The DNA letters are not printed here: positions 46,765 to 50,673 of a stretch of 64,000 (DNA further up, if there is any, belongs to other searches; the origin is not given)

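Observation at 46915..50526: Island-borne 1203-aa DUF4062(TIR-like)-helical repeat-PIN protein: candidate novel single-gene defence system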

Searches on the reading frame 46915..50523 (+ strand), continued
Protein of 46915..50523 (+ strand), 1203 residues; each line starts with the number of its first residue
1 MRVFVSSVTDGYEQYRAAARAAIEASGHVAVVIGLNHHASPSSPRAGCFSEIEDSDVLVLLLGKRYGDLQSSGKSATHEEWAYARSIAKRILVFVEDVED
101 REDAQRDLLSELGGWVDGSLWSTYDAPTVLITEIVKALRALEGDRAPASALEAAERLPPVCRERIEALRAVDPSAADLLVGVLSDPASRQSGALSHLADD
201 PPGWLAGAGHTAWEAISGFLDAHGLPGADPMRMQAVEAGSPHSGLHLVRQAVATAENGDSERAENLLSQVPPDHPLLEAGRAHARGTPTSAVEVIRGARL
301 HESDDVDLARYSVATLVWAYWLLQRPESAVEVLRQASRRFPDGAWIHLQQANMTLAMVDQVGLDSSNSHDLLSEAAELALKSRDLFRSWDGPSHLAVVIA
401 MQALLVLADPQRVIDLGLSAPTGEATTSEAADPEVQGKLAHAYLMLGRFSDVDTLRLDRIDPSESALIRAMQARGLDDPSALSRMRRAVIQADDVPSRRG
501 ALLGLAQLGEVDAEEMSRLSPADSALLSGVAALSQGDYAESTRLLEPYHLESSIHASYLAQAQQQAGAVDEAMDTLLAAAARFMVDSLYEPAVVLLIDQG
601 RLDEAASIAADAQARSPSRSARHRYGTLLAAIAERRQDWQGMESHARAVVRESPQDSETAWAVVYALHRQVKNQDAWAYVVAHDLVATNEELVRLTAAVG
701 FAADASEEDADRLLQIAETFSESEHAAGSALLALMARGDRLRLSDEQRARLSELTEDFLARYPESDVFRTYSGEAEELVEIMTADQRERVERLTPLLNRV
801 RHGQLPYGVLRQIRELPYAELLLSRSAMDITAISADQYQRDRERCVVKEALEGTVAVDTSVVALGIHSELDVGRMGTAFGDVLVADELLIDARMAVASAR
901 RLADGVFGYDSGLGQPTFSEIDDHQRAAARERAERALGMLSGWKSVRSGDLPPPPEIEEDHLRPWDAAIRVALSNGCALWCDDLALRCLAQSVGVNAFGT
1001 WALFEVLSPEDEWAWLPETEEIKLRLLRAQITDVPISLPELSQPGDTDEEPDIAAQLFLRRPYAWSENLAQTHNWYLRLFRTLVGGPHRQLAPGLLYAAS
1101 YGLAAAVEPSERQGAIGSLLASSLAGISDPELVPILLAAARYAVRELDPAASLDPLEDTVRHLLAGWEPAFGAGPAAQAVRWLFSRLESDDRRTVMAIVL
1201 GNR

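Call 65: find_encoding_contigs(protein=P0025, flank=10000, max_places=2)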
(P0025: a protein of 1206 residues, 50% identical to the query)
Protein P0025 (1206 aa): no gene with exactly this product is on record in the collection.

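Call 72: find_encoding_contigs(protein=P0038, flank=10000, max_places=2)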
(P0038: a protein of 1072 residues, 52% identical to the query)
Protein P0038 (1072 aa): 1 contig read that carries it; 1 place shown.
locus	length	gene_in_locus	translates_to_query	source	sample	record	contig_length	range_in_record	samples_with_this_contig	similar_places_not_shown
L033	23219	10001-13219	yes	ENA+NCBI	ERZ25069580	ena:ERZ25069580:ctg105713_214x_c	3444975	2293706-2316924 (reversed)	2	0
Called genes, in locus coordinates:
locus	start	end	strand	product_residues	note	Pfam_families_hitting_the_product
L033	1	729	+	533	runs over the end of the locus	PF00682:HMGL-like, PF22617:HCS_D2, PF08502:LeuA_dimer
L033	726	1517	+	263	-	PF00459:Inositol_P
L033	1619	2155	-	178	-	PF00293:NUDIX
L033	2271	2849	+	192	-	PF13302:Acetyltransf_3, PF00583:Acetyltransf_1 (weak)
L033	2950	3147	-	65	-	PF12728:HTH_17, PF00376:MerR (weak)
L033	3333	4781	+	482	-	PF07690:MFS_1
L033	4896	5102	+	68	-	PF01176:eIF-1a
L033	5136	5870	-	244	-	PF01925:TauE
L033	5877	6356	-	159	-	PF10759:BPA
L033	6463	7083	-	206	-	PF01066:CDP-OH_P_transf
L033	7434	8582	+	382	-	PF13356:Arm-DNA-bind_3, PF22022:Phage_int_M, PF00589:Phage_integrase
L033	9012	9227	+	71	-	-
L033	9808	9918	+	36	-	-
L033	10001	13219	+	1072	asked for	PF13271:DUF4062, PF20698:PIN-TPR-GreABC (faint)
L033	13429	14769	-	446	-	-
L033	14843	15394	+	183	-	-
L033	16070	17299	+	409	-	PF01548:DEDD_Tnp_IS110, PF02371:Transposase_20, PF13560:HTH_31 (weak)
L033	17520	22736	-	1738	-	PF00270:DEAD, PF04851:ResIII (faint), PF00271:Helicase_C, PF00580:UvrD-helicase, PF13245:AAA_19, PF00580:UvrD-helicase, PF13361:UvrD_C (weak), PF13538:UvrD_C_2 (weak)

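Call 73: find_encoding_contigs(protein=P0036, flank=10000, max_places=2)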
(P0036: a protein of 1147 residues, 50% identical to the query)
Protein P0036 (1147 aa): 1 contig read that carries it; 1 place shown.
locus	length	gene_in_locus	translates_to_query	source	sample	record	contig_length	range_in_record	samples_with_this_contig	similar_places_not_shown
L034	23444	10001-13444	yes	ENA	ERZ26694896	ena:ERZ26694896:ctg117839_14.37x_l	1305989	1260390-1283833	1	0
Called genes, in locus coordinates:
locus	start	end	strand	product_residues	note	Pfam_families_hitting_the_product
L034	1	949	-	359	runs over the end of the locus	-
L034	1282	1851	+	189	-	-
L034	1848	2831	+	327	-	PF08843:AbiEii (weak)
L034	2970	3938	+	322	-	-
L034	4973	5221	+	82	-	-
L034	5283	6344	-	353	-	PF13565:HTH_32 (weak), PF00665:rve (weak), PF13683:rve_3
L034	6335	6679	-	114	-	-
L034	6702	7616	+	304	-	-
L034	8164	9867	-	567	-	-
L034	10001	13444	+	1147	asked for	-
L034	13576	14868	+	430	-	PF14690:Zn_ribbon_ISL3 (weak), PF01610:DDE_Tnp_ISL3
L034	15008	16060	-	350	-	PF00078:RVT_1, PF00680:RdRP_1, PF08388:GIIM (weak)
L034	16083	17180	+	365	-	-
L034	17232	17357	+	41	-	-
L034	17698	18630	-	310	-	-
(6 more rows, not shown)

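Call 97: search_protein_families(library=padloc, proteins=[L029:4588-8190:+, L029:14982-16832:+, L029:19326-22580:+, L029:13725-14885:+, L029:8792-9718:+, L030:701-4330:+, L030:16451-19351:+, L032:20140-23397:+, L031:13940-15181:+, L033:17520-22736:-], max_evalue=0.00001)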
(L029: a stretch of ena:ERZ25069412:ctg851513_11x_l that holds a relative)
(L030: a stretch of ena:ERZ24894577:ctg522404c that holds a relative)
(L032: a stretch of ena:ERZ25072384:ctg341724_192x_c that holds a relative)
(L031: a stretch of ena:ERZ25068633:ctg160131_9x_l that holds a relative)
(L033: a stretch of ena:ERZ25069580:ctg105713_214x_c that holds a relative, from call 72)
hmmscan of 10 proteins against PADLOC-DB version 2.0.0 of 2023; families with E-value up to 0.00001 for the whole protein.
L029:4588-8190:+ (1200 aa): 52 families (the best 25 are shown)
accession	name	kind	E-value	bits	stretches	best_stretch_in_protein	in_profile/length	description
PDLC00659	HmaA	-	0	1295.6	1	6-1197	5-1170/1176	SNF2 helicase / DEAD-box helicase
PDLC02620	DrmD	-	5.6e-113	376.8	1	97-793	92-738/1060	DrmD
PDLC02621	DrmD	-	9.4e-96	320.1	1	102-877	119-853/1040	DrmD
PDLC02500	BrxHI|BrxHII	-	1.9e-93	312.6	1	81-775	67-707/933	BrxHI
PDLC02504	BrxHI|BrxHII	-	1.7e-86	289.1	1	75-812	80-751/971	BrxHII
PDLC02572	DrmA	-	2e-61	206.1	1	123-646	136-635/1043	DrmA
PDLC02623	DrmD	-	4.9e-61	204.7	3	533-726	527-712/1040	DrmD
PDLC02619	DrmD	-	3.4e-56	188.9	2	87-581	14-459/872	DrmD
PDLC02632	DrmD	-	1.1e-54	184.1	1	123-650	141-642/662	DrmD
PDLC02633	DrmD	-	2e-49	166.3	1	108-648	129-644/839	DrmD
PDLC02840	DpdE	-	7.7e-49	164.8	2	83-290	138-322/1091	DpdE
PDLC02634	DrmD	-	3.3e-43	145.6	2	95-496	82-457/900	DrmD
PDLC02843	DpdE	-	2e-42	143.2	2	96-290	150-317/1091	DpdE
PDLC02624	DrmD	-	2.4e-41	140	1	142-637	1-469/652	DrmD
PDLC02846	DpdE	-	1.6e-37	126.9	2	93-290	151-342/1034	DpdE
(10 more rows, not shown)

L029:14982-16832:+ (616 aa): 6 families
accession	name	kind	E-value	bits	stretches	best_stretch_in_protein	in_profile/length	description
PDLC00660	HmaB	-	1.4e-209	696.4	1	8-603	10-630/967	DNA-adenine methylase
PDLC00661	HmaB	-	3e-204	678.7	1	8-603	9-631/973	DNA-adenine methylase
PDLC03352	MTase_II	-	1.1e-31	107.6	1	387-575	412-600/1023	Type II methyltransferase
PDLC03233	MTase_II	-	1.1e-29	101.5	1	107-602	104-558/731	Type II methyltransferase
PDLC02189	DUF1156_MTase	-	7e-20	68.9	2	125-168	163-206/944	-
PDLC03314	MTase_II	-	6.2e-12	42.4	0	448-571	461-577/944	Type II methyltransferase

L029:19326-22580:+ (1084 aa): 2 families
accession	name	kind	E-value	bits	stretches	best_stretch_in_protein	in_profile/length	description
PDLC00662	HmaC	-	1.5e-279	928.3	1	163-1084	3-940/941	AAA+ ATPase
PDLC02192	DUF499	-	2.1e-28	96.7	1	203-906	33-689/1022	-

L029:13725-14885:+ (386 aa): 0 families

L029:8792-9718:+ (308 aa): 0 families

L030:701-4330:+ (1209 aa): 50 families (the best 25 are shown)
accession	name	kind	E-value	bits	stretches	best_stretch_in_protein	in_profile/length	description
PDLC00659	HmaA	-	0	1262.5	1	13-1208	3-1172/1176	SNF2 helicase / DEAD-box helicase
PDLC02620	DrmD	-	6.9e-121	403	1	106-690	92-631/1060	DrmD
PDLC02621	DrmD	-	6.9e-97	323.8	1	110-817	118-797/1040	DrmD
PDLC02500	BrxHI|BrxHII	-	1.5e-91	306.4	1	86-779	63-708/933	BrxHI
PDLC02504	BrxHI|BrxHII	-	6.4e-88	293.8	1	76-802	71-745/971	BrxHII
PDLC02623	DrmD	-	5.6e-62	207.8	2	341-684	400-671/1040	DrmD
PDLC02572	DrmA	-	9.6e-60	200.6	1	124-650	128-636/1043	DrmA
PDLC02619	DrmD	-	4.7e-58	195.1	2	94-561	12-436/872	DrmD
PDLC02632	DrmD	-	1.6e-55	186.8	1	118-650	128-639/662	DrmD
PDLC02633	DrmD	-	1.4e-51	173.4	1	112-650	126-643/839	DrmD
PDLC02634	DrmD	-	1.3e-49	166.8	1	90-705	68-653/900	DrmD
PDLC02840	DpdE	-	7.6e-45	151.6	2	90-299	136-322/1091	DpdE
PDLC02624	DrmD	-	3.7e-42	142.6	1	151-640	1-469/652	DrmD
PDLC02843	DpdE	-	1.4e-40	137.1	2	105-300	150-318/1091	DpdE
PDLC02846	DpdE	-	2e-36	123.3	2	100-300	149-343/1034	DpdE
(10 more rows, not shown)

L030:16451-19351:+ (966 aa): 7 families
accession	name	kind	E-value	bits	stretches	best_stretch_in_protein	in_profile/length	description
PDLC00660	HmaB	-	0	1074.7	1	52-961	7-963/967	DNA-adenine methylase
PDLC00661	HmaB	-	0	1041.4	1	52-952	6-960/973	DNA-adenine methylase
PDLC03233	MTase_II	-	8.9e-42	141.5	1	55-790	33-713/731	Type II methyltransferase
PDLC03352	MTase_II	-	4e-36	122.3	2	407-601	404-600/1023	Type II methyltransferase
PDLC02189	DUF1156_MTase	-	9.5e-25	84.9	2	481-749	469-705/944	-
PDLC03314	MTase_II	-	2.5e-14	50.3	1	476-723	461-680/944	Type II methyltransferase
PDLC03319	MTase_II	-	2.4e-06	24.7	0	152-203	17-67/503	Type II methyltransferase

L032:20140-23397:+ (1085 aa): 2 families
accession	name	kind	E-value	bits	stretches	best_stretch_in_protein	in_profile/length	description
PDLC00662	HmaC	-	1.3e-279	928.5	1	165-1085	3-940/941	AAA+ ATPase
PDLC02192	DUF499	-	4.6e-27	92.3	1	206-696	34-499/1022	-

L031:13940-15181:+ (413 aa): 41 families (the best 25 are shown)
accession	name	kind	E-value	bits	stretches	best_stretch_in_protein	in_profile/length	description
PDLC02335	AbiLi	-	4.5e-86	286.9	1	1-405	49-295/326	AbiLi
PDLC02980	AriA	-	2.6e-34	117.6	2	231-345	220-304/304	-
PDLC04176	HEC-01A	-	2.4e-17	61.4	1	278-392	257-366/371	-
PDLC04135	mad3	-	3e-15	54.7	2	32-70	11-50/374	mads_3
PDLC04182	HEC-01A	-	9.4e-15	52.5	1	234-369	245-376/406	-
PDLC04426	PDC-M12A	-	1.1e-13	49.3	1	278-391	261-367/369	-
PDLC02981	AriAB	-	1.3e-12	45.3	1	297-352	330-386/694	-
PDLC04180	HEC-01A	-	4e-12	44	1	275-364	253-343/382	-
PDLC00311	PtuA1|PtuA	-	9.2e-11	39.4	1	293-369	303-376/455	AAA ATPase domain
PDLC02979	AriA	-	2.6e-10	38.7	0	263-341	290-370/373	-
PDLC04389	PDC-M07A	-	1.8e-09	35.1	0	33-69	16-52/443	-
PDLC04175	HEC-01A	-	3.9e-09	34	0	43-149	26-134/363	-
PDLC04178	HEC-01A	-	6e-09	33.4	0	46-100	32-86/399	-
PDLC04179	HEC-01A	-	9.4e-09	32.9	1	276-367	339-427/459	-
PDLC04734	PDC-M62A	-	1.4e-08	32.2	0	278-365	387-484/597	-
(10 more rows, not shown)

L033:17520-22736:- (1738 aa): 72 families (the best 25 are shown)
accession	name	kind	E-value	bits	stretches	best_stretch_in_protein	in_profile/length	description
PDLC02864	DpdF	-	8.6e-115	382.8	1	296-681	12-370/610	DpdF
PDLC03928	PsyrT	-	2.7e-91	304.9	1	318-680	23-376/689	-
PDLC02861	DpdF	-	2.7e-91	304.7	1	297-656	19-350/611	DpdF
PDLC02870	DpdF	-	1.3e-90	302.4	1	318-680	15-360/534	DpdF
PDLC02865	DpdF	-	1.7e-69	232.7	1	297-653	746-1084/1499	DpdF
PDLC01089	C3a193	-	1.8e-60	203.4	1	330-699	266-641/983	poss. alt. Cas3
PDLC00117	GajB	-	4.3e-55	185.3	3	1251-1446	211-377/604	UrvD helicase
PDLC02859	DpdF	-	5.4e-52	174.9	1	321-650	105-427/545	DpdF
PDLC02855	DpdF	-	1.5e-47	160.4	1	321-657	144-487/825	DpdF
PDLC00114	GajB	-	2.6e-47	159.8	2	1255-1450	212-382/635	UrvD helicase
PDLC02872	DpdF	-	7.8e-45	151.7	1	321-667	163-523/859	DpdF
PDLC03802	RTasHel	-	1.5e-44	150.9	2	1252-1350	186-275/675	DRT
PDLC00132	GajB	-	8.9e-44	148.1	2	1258-1350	214-301/625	UrvD helicase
PDLC02868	DpdF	-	2.1e-42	142.9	2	318-521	340-540/1078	DpdF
PDLC02867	DpdF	-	5.2e-40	135.5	1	332-656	155-485/855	DpdF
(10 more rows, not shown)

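Call 111: search_protein_families(library=pfam, proteins=[L015:13151-14305:+, L017:11053-12195:+], max_evalue=0.001)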
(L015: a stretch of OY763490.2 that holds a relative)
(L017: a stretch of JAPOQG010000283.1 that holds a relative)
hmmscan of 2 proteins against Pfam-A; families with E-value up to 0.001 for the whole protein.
L015:13151-14305:+ (385 aa): 2 families
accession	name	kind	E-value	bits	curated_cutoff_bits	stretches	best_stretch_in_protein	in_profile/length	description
PF01909.29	NTP_transf_2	-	5.8e-06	27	21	1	53-119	16-84/93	Nucleotidyltransferase domain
PF18765.7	Polbeta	-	2e-05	25.1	26.9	1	53-111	15-70/93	Polymerase beta, Nucleotidyltransferase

L017:11053-12195:+ (381 aa): 2 families
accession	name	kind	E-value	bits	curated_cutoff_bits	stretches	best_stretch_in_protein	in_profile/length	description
PF18765.7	Polbeta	-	6.5e-06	26.7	26.9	1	52-95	15-58/93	Polymerase beta, Nucleotidyltransferase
PF01909.29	NTP_transf_2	-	5.7e-05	23.9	21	1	50-81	14-45/93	Nucleotidyltransferase domain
